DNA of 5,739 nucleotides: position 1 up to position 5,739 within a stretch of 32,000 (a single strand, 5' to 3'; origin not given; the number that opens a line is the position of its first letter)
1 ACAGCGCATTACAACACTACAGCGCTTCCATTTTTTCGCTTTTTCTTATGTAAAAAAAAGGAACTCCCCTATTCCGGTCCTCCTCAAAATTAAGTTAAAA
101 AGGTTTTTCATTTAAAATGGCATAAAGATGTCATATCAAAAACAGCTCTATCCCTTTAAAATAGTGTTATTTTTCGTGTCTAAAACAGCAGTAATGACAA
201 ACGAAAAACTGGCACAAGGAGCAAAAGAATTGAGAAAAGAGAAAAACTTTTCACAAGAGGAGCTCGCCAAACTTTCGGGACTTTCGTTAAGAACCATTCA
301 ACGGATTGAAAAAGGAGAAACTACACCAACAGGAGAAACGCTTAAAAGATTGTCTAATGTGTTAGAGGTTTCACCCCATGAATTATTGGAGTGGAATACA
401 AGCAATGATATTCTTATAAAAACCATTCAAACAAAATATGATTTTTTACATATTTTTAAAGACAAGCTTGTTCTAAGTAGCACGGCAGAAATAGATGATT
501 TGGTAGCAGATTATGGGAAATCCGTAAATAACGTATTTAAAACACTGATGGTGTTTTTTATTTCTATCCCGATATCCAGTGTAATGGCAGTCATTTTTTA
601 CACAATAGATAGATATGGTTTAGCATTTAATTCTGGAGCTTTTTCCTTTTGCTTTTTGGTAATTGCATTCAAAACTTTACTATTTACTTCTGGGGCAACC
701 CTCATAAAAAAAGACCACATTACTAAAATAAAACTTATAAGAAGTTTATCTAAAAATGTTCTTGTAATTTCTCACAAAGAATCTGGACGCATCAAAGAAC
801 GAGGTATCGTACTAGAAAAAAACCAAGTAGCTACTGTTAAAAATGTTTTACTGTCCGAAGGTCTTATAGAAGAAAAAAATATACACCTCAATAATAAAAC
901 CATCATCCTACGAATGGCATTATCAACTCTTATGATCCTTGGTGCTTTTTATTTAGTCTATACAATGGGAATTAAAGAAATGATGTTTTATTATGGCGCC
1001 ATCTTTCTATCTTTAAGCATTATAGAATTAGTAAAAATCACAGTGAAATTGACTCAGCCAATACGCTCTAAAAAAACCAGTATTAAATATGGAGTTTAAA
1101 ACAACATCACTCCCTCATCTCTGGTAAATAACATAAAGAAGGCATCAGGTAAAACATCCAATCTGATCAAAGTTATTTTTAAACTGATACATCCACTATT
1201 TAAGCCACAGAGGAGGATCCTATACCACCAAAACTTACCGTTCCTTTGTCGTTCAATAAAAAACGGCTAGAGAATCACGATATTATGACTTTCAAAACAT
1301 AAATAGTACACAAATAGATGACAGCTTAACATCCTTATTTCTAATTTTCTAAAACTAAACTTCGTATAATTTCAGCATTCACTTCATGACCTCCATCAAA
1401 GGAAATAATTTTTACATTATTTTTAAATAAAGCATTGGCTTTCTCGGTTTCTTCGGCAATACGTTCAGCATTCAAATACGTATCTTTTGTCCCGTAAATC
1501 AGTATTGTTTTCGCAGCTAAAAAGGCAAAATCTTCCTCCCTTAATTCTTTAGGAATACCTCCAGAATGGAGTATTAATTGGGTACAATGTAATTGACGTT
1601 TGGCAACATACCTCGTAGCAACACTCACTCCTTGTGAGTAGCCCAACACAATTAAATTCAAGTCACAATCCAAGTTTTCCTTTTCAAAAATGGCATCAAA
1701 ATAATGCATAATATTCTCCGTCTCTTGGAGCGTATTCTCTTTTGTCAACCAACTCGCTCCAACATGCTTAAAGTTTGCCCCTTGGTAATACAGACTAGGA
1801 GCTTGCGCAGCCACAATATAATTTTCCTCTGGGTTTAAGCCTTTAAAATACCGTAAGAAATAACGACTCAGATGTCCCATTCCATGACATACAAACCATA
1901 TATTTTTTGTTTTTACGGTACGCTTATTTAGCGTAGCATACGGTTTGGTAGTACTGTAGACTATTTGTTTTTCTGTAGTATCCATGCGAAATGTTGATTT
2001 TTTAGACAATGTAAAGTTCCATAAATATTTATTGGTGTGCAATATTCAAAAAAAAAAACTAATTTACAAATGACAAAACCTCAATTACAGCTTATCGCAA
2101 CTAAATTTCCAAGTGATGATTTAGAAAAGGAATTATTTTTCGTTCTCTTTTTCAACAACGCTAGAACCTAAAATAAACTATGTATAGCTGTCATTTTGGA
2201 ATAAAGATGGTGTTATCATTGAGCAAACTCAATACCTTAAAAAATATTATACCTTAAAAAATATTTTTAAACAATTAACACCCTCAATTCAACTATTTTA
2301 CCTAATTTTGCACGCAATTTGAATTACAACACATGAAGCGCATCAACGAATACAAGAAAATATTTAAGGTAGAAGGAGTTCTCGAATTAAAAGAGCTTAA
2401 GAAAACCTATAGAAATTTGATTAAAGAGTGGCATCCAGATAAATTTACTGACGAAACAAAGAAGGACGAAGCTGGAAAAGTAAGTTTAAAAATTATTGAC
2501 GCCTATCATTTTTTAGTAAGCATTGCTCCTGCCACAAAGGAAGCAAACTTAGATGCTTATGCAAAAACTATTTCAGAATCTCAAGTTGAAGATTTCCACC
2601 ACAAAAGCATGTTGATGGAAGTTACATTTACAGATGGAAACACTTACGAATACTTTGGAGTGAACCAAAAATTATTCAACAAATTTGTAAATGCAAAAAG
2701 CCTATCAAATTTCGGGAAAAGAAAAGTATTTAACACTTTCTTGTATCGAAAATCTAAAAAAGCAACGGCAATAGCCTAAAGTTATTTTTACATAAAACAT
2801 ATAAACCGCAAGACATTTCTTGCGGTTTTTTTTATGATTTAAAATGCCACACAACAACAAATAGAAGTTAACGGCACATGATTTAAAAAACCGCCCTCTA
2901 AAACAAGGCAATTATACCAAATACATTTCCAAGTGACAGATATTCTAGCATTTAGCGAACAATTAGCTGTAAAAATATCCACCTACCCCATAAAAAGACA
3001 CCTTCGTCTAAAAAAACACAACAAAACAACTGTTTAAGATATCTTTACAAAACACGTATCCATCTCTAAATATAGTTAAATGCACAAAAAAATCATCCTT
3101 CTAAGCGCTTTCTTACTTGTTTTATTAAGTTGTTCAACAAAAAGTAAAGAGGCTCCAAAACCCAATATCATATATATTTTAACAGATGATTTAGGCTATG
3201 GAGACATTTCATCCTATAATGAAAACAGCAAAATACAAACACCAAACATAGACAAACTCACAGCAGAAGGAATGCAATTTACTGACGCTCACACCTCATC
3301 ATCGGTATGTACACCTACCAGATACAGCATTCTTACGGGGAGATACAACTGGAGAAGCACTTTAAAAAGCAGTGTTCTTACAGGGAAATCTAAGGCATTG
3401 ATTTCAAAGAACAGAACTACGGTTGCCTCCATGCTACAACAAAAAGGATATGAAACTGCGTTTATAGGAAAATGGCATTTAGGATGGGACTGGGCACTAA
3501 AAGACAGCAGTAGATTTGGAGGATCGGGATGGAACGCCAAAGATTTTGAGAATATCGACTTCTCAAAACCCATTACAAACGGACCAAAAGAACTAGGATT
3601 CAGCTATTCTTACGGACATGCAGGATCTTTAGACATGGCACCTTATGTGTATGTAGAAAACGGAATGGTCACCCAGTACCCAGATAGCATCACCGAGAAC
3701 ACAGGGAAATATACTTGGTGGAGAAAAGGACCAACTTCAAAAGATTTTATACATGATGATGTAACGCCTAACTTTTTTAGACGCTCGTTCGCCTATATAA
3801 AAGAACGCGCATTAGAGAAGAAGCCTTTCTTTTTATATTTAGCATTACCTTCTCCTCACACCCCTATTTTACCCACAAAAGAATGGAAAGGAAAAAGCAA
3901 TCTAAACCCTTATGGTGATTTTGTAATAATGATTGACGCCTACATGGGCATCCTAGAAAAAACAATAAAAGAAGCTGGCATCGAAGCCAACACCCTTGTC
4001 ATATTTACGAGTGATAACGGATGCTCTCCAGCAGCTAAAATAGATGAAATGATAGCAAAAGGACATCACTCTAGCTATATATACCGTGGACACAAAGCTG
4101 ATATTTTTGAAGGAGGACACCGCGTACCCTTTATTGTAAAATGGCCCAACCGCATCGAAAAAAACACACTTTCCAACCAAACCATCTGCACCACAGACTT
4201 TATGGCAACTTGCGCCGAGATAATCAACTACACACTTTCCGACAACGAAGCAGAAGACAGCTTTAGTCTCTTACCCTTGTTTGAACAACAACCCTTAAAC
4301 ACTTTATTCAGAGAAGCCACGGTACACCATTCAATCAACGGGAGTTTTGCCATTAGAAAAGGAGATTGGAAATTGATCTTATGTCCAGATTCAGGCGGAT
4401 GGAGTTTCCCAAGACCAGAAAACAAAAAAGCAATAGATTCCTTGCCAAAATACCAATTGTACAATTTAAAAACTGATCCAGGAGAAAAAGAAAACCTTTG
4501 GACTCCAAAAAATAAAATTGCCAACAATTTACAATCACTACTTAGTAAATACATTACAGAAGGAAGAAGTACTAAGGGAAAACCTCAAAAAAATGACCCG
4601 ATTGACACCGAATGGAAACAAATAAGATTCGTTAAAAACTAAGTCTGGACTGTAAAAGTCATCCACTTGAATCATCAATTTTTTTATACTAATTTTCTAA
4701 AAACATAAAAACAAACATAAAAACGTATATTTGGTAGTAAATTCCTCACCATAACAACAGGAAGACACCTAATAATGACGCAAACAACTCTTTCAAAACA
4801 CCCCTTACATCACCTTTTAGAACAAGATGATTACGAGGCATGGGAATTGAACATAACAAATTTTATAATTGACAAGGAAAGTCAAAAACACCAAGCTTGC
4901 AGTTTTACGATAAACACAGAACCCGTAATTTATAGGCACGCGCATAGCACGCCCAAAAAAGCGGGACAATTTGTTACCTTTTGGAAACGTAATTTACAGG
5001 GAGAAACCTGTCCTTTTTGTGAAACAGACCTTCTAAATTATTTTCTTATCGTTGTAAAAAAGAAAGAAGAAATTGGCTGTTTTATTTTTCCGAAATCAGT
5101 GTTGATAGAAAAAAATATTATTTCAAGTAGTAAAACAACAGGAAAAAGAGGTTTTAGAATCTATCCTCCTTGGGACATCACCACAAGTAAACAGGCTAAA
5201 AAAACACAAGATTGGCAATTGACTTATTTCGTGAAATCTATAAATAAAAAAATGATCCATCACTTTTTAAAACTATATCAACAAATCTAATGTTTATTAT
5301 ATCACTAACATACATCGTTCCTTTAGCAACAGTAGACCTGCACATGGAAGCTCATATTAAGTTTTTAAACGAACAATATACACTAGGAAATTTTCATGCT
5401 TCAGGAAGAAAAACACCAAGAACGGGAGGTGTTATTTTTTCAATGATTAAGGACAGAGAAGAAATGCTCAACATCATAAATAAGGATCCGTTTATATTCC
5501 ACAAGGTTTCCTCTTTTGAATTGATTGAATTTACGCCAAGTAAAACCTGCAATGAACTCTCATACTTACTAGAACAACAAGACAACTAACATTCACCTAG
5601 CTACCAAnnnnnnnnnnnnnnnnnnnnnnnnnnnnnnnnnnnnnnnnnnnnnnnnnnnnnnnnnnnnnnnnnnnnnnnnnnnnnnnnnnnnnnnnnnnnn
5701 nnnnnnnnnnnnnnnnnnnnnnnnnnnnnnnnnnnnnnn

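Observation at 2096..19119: High-density family of 120-165 bp self-complementary intergenic repeats (MITE/REP-like or structured RNA)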

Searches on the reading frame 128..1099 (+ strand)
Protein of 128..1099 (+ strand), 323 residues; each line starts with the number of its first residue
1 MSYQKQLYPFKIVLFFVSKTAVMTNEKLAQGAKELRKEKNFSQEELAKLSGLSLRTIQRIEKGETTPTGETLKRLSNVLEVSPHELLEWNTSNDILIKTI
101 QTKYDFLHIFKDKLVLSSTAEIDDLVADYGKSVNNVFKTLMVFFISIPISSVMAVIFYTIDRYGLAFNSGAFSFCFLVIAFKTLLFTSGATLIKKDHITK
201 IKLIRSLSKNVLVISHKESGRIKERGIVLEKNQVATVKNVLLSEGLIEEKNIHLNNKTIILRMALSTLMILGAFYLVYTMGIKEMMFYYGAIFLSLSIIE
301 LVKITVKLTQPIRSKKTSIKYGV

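Call 78: search_protein_families(library=pfam, proteins=[window:128-1099:+], max_evalue=0.001)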
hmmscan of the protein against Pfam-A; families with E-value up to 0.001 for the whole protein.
window:128-1099:+ (323 aa): 4 families
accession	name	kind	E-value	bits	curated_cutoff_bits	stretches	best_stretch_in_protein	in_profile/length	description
PF01381.28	HTH_3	-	1.5e-18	67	23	1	33-86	2-55/55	Helix-turn-helix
PF13443.12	HTH_26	-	2.1e-11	44.3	22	1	33-91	3-62/63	Cro/C1-type HTH DNA-binding domain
PF13560.12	HTH_31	-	1.3e-10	41.8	27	1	32-88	6-63/64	Helix-turn-helix domain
PF12844.13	HTH_19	-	4.5e-09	36.5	30.2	1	33-87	5-59/64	Helix-turn-helix domain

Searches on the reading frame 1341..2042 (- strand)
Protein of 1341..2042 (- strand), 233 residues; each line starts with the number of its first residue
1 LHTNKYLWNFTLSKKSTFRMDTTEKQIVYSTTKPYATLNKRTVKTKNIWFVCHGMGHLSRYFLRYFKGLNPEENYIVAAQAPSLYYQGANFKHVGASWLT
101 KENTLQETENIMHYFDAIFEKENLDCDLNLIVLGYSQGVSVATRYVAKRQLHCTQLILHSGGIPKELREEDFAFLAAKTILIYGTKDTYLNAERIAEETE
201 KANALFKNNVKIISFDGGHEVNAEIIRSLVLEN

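Call 26: search_protein_families(library=pfam, proteins=[window:1341-2042:-])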
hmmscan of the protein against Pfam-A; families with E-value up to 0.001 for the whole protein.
window:1341-2042:- (233 aa): 5 families
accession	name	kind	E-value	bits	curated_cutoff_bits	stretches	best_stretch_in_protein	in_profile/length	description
PF02230.22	Abhydrolase_2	-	8.5e-06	26.2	23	1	43-224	11-204/217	Phospholipase/Carboxylesterase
PF03959.19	FSH1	-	9e-06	26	21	1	96-221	70-201/211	Serine hydrolase (FSH1)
PF20408.4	Abhydrolase_11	-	0.00042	20.5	27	1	109-203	58-154/193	Alpha/beta hydrolase domain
PF23763.2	Beta-barrel_GLAA-B_I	-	0.00052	20.6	28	0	5-44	38-73/95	GLAA-B beta-barrel domain I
PF12695.13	Abhydrolase_5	-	0.00091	19.5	27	0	129-219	58-139/164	Alpha/beta hydrolase family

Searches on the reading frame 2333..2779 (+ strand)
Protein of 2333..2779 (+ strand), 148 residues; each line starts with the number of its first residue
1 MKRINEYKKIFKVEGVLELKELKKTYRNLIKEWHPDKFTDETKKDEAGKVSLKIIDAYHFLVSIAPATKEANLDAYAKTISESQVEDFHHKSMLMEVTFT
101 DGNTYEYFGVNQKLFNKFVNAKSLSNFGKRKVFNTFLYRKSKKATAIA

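Call 26: search_protein_families(library=pfam, proteins=[window:2333-2779:+])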
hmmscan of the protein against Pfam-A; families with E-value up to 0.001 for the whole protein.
window:2333-2779:+ (148 aa): 3 families
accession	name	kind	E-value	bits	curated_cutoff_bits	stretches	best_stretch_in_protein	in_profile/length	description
PF13619.11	KTSC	-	1.8e-10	40.8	25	1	87-136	9-58/58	KTSC domain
PF00226.36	DnaJ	-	7.2e-07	29.7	27.8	1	10-61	5-53/63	DnaJ domain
PF08761.16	dUTPase_2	-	0.00046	21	22.9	1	29-137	43-148/162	dUTPase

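Call 30: find_encoding_contigs(protein=window:2333-2779:+, flank=10000, max_places=10)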
Protein window:2333-2779:+ (148 aa): no gene with exactly this product is on record in the collection.

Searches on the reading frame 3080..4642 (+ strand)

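Call 26: search_protein_families(library=pfam, proteins=[window:3080-4642:+])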
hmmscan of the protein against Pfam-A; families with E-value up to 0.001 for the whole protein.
window:3080-4642:+ (520 aa): 3 families
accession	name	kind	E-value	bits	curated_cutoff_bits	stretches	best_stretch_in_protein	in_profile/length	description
PF00884.28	Sulfatase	-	1.1e-46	160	25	1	28-381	1-298/301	Sulfatase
PF16347.10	SGSH_C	-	6.5e-09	36.6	29.3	1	342-433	11-107/154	N-sulphoglucosamine sulphohydrolase, C-terminal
PF01663.27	Phosphodiest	-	2.1e-06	28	23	1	51-324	18-235/342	Type I phosphodiesterase / nucleotide pyrophosphatase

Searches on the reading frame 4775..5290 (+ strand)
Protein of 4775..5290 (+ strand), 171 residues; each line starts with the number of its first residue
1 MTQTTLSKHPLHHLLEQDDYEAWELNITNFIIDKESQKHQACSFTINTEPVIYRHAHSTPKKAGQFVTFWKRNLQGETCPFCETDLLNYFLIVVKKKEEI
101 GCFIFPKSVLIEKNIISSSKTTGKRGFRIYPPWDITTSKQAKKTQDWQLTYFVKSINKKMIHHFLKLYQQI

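Call 78: search_protein_families(library=pfam, proteins=[window:4775-5290:+], max_evalue=0.001)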
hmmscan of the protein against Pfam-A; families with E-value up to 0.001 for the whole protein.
window:4775-5290:+ (171 aa): 1 family
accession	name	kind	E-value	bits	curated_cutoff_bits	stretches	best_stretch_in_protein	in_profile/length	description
PF08877.16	MepB-like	-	4.9e-47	159.1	27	1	34-153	2-121/122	MepB-like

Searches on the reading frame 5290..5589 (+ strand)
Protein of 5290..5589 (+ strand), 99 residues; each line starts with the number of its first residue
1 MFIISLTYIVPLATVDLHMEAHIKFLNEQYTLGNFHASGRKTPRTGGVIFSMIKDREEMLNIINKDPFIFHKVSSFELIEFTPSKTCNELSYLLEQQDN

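Call 78: search_protein_families(library=pfam, proteins=[window:5290-5589:+], max_evalue=0.001)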
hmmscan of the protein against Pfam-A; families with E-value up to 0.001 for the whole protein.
window:5290-5589:+ (99 aa): 1 family
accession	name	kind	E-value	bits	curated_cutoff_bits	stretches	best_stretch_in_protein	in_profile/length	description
PF03795.20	YCII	-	5.2e-08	33.7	24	1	1-81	1-94/95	YCII-related domain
